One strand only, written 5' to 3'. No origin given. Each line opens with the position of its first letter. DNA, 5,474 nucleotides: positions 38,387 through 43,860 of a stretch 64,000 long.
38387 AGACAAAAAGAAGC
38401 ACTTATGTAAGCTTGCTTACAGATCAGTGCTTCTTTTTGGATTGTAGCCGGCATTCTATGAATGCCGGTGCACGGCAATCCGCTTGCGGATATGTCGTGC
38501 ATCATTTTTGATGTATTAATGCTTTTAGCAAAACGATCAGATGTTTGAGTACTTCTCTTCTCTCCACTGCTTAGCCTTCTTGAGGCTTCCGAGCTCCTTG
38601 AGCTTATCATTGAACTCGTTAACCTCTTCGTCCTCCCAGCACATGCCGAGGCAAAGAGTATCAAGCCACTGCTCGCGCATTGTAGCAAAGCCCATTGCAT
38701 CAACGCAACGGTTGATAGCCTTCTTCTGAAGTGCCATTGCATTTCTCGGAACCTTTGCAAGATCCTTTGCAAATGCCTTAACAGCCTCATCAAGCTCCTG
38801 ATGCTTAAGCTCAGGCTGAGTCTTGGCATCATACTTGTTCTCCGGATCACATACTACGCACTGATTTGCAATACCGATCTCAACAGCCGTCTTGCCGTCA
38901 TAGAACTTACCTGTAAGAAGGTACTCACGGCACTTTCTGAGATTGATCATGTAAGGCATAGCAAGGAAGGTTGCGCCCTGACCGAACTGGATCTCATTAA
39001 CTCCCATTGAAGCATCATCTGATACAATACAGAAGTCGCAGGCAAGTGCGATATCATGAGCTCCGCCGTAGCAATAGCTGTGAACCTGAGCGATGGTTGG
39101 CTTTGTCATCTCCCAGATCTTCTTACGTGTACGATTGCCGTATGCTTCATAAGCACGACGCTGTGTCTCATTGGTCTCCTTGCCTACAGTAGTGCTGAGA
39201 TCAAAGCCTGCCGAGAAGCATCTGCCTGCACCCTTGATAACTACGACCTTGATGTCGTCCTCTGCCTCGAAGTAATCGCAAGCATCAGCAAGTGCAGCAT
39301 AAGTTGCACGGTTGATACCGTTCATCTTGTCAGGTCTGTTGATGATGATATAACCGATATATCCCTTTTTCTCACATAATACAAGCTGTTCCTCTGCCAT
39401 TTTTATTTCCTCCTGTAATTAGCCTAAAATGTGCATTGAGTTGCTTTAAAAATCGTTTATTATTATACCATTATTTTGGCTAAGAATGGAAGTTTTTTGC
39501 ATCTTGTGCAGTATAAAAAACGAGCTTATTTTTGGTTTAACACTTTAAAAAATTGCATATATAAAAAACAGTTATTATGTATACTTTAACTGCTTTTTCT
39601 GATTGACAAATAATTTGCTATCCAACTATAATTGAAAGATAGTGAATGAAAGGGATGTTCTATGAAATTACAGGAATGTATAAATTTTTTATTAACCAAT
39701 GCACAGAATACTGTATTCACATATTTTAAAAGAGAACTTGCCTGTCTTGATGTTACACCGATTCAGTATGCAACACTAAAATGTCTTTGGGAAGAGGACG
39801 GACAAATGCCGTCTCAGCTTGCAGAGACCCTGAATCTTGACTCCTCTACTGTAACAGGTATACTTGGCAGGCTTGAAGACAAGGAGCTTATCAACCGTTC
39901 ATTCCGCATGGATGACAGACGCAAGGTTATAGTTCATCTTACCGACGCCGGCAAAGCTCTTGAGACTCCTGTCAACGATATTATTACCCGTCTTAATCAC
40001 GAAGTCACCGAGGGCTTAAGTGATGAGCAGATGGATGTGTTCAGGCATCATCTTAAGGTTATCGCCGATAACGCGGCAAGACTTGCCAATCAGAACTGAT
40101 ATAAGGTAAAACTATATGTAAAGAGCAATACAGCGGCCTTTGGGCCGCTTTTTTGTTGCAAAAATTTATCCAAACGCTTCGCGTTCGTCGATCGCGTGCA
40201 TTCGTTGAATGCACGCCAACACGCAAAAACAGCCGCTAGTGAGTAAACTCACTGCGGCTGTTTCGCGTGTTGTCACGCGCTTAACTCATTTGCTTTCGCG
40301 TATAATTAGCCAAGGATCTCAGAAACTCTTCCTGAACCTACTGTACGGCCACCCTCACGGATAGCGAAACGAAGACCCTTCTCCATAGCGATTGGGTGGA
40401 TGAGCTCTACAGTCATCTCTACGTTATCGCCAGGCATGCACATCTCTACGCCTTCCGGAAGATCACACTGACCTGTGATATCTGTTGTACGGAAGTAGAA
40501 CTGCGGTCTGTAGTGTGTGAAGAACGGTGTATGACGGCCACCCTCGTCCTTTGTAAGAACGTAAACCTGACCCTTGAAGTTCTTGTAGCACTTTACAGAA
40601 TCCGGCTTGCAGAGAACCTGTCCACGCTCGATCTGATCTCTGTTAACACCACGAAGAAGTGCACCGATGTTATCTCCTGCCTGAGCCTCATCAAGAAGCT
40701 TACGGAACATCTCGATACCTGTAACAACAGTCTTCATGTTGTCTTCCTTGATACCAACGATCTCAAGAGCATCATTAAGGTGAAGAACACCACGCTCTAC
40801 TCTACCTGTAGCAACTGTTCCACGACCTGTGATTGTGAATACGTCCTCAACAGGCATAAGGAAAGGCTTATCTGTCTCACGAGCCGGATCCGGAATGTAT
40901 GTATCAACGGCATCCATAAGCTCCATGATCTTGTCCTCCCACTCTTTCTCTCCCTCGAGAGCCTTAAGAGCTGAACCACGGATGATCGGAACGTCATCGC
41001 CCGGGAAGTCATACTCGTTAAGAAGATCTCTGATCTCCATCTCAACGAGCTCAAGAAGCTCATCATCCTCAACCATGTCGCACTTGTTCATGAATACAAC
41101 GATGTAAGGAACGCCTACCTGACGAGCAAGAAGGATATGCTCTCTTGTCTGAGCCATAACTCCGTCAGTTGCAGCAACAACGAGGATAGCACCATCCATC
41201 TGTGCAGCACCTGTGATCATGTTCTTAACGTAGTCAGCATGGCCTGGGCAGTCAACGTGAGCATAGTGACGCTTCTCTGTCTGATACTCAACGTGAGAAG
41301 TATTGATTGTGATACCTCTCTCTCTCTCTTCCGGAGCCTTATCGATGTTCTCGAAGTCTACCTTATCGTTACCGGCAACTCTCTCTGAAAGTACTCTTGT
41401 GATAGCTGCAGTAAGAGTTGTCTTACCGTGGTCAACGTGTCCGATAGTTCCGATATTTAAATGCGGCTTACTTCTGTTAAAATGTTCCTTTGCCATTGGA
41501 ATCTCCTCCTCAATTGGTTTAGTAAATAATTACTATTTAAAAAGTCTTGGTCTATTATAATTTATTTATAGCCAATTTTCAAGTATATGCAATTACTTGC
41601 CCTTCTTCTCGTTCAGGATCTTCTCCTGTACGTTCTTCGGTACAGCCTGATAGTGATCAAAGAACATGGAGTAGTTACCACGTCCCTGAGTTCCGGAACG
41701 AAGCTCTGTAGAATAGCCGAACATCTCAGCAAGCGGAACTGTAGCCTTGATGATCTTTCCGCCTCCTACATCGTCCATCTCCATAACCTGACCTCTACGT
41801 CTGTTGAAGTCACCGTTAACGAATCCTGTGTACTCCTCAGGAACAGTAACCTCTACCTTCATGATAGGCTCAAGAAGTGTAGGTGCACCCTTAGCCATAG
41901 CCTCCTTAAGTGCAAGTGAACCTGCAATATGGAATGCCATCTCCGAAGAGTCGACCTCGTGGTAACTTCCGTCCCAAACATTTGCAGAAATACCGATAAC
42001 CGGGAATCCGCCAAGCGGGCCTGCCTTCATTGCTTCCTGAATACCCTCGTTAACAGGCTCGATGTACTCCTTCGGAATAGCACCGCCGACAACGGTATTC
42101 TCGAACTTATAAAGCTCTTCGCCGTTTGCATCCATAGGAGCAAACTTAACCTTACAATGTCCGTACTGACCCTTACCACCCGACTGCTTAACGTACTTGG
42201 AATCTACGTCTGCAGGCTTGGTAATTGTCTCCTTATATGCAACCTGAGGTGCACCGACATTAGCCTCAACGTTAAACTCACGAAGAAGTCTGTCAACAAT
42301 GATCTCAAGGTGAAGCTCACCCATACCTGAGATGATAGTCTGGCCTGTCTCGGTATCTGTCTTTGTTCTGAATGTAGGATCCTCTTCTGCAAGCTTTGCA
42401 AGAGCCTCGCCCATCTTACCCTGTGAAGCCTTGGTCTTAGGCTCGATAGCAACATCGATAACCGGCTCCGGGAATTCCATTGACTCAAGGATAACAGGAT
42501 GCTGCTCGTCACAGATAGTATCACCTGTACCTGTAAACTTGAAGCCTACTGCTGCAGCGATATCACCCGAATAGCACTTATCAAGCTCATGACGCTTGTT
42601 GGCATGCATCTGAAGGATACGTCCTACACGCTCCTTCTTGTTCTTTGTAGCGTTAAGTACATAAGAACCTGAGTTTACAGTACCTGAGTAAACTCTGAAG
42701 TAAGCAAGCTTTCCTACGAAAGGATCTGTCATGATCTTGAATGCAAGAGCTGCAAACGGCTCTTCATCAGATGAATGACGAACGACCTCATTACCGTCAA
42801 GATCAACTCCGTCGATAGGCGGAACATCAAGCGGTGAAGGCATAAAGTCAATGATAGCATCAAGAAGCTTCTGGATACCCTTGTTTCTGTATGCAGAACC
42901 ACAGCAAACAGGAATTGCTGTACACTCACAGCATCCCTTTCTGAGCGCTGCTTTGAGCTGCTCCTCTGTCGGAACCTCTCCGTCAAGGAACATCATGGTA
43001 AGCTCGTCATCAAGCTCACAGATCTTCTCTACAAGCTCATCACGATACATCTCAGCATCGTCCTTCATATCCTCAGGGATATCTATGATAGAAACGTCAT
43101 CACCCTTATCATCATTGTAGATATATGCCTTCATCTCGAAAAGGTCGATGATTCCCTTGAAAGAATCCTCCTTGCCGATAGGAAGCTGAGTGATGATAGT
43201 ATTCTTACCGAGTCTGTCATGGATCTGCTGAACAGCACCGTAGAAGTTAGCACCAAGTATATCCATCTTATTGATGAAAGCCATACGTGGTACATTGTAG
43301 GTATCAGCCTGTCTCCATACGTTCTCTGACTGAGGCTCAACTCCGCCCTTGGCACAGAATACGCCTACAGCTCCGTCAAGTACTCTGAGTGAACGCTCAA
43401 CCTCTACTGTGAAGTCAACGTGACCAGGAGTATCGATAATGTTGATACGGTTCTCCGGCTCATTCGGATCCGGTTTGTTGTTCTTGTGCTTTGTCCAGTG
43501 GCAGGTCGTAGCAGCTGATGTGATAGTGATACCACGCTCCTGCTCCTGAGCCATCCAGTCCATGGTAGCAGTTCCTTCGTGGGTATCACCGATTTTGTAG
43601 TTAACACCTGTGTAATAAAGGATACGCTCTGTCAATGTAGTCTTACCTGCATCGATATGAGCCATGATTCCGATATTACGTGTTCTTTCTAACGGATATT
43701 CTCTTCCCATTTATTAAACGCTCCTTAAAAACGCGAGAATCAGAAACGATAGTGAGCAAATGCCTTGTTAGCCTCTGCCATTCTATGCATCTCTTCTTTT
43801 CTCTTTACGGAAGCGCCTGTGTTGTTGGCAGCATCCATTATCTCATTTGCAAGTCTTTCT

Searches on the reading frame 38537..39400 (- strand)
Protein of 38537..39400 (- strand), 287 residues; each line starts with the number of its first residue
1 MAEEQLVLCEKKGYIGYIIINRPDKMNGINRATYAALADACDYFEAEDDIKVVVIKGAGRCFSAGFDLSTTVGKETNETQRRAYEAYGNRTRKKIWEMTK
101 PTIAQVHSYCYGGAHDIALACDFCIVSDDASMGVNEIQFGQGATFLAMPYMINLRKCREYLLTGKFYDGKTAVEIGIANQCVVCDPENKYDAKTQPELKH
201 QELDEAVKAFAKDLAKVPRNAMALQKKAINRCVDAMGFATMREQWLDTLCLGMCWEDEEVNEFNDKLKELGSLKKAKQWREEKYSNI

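Call 47: search_protein_families(library=pfam, proteins=[window:38537-39400:-], max_evalue=0.000001)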
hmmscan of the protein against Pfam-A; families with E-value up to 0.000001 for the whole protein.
window:38537-39400:- (287 aa): 2 families
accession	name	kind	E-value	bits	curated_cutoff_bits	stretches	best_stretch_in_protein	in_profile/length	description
PF00378.25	ECH_1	-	3.8e-30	105.5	27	1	11-194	2-186/251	Enoyl-CoA hydratase/isomerase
PF16113.10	ECH_2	-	6.5e-23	82.2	27.2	1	15-237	1-230/335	Enoyl-CoA hydratase/isomerase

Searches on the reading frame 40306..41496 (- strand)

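Call 21: search_protein_families(library=ncbifam, proteins=[window:40306-41496:-], max_evalue=1e-10)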
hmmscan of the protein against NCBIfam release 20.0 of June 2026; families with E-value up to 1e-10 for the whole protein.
window:40306-41496:- (396 aa): 32 families (the best 25 are shown)
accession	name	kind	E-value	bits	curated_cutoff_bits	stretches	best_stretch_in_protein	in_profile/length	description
NF009373.0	PRK12736.1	subfamily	7.4e-226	749.3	452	1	1-395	1-393/394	elongation factor Tu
NF009372.0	PRK12735.1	subfamily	3.3e-225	747.2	479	1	1-395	1-395/396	elongation factor Tu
NF000766.0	PRK00049.1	subfamily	2e-224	744.7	449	1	1-395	1-395/396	elongation factor Tu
TIGR00485.1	EF-Tu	equivalog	9.9e-223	739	522.4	1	1-395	1-393/394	elongation factor Tu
NF008969.0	PRK12317.1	subfamily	9.8e-78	261.6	502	1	8-394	3-421/426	elongation factor 1-alpha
TIGR00483.1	EF-1_alpha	equivalog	3.8e-65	220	540.1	1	8-318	3-332/427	translation elongation factor EF-1 subunit alpha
TIGR00475.1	selB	equivalog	8.4e-56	189.8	242.25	1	14-300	2-262/581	selenocysteine-specific translation elongation factor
TIGR03680.1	eif2g_arch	equivalog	6.8e-36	124.3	514.5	1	10-276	3-288/407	translation initiation factor IF-2 subunit gamma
TIGR01394.1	TypA_BipA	equivalog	6.2e-35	120.5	757.3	1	14-301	3-290/594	translational GTPase TypA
NF003077.0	PRK04000.1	equivalog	8.9e-35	120.6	315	1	7-278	4-294/412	translation initiation factor IF-2 subunit gamma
TIGR02034.1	CysN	subfamily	2.8e-33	115.6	336.1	1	37-315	40-317/406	sulfate adenylyltransferase, large subunit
NF004035.0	PRK05506.1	subfamily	3.3e-32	111.5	715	1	30-311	57-337/632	bifunctional sulfate adenylyltransferase subunit 1/adenylylsulfate kinase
NF003478.0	PRK05124.1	equivalog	8.2e-30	103.8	590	1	44-314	74-343/475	sulfate adenylyltransferase subunit CysN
NF033148.1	tet_protect_M_W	exception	5.8e-25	87.7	1100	1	13-201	4-190/639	TetM/TetW/TetO/TetS family tetracycline resistance ribosomal protection protein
NF012153.1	tet_protect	equivalog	1.9e-24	85.9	775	1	13-161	1-147/614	tetracycline resistance ribosomal protection protein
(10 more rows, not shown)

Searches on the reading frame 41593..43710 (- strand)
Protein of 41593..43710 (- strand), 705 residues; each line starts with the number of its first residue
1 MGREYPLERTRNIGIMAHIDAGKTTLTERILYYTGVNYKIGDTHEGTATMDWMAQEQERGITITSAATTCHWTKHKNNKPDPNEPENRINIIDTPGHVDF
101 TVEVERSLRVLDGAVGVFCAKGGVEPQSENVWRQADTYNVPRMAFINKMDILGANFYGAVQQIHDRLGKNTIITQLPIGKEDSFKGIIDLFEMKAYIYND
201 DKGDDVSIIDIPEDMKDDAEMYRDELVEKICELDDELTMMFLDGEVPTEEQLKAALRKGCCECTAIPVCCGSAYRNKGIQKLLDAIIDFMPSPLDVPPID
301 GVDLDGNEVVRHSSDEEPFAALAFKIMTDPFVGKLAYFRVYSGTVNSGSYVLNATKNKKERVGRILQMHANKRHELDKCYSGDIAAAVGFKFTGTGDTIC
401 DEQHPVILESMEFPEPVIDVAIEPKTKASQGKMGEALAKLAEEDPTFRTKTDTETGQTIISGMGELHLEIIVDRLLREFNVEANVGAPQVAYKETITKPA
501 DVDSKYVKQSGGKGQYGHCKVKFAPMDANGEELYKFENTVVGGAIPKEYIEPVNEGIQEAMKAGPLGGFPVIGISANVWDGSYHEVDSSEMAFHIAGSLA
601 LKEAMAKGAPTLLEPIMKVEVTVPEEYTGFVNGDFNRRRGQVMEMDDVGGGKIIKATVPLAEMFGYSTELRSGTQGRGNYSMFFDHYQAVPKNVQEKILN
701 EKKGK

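Call 21: search_protein_families(library=ncbifam, proteins=[window:41593-43710:-], max_evalue=1e-10)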
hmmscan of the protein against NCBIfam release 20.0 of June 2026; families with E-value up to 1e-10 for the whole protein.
window:41593-43710:- (705 aa): 24 families
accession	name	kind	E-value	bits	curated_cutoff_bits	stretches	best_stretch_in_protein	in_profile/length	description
TIGR00484.1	EF-G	equivalog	0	1100.3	659.4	1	1-703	1-690/691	elongation factor G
NF009381.0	PRK12740.1-5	subfamily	9.1e-241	801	583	1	4-704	3-687/692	elongation factor G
NF009891.0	PRK13351.1-1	equivalog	3e-162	541.7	597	1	4-703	3-678/681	elongation factor G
NF009379.0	PRK12740.1-3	equivalog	1.6e-149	499.6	513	1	9-703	7-671/674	elongation factor G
NF058620.1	EFG2_Bacteroid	exception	3.9e-146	488.3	1000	2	5-526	4-508/717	elongation factor G2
NF009377.1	PRK12740.1-1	equivalog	2.7e-142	475.6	890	1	9-698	12-698/700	elongation factor G-like protein EF-G2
TIGR00490.1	aEF-2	equivalog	3.6e-102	342.7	738.45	3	280-502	244-476/720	elongation factor EF-2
NF012153.1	tet_protect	equivalog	7.2e-102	341.6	775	1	12-681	2-608/614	tetracycline resistance ribosomal protection protein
NF000120.3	47473_otr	exception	4.9e-71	240.1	900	2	10-169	2-149/608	tetracycline resistance ribosomal protection protein Otr(A)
NF033148.1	tet_protect_M_W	exception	2.9e-70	237.4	1100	2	12-176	5-157/639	TetM/TetW/TetO/TetS family tetracycline resistance ribosomal protection protein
TIGR01394.1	TypA_BipA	equivalog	1.6e-65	221.5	757.3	2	11-165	2-142/594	translational GTPase TypA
NF001964.0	PRK00741.1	equivalog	1.8e-63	214.8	473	1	7-492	9-469/529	peptide chain release factor 3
NF009892.0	PRK13351.1-3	equivalog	7e-58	196.5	640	2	10-173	3-159/623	elongation factor G-like protein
NF012155.1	tet_protect_M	exception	4.3e-56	190.4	1420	2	12-175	5-156/639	tetracycline resistance ribosomal protection protein Tet(M)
TIGR01393.1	lepA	equivalog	5.3e-53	180.3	533.9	2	9-175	2-158/595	translation elongation factor 4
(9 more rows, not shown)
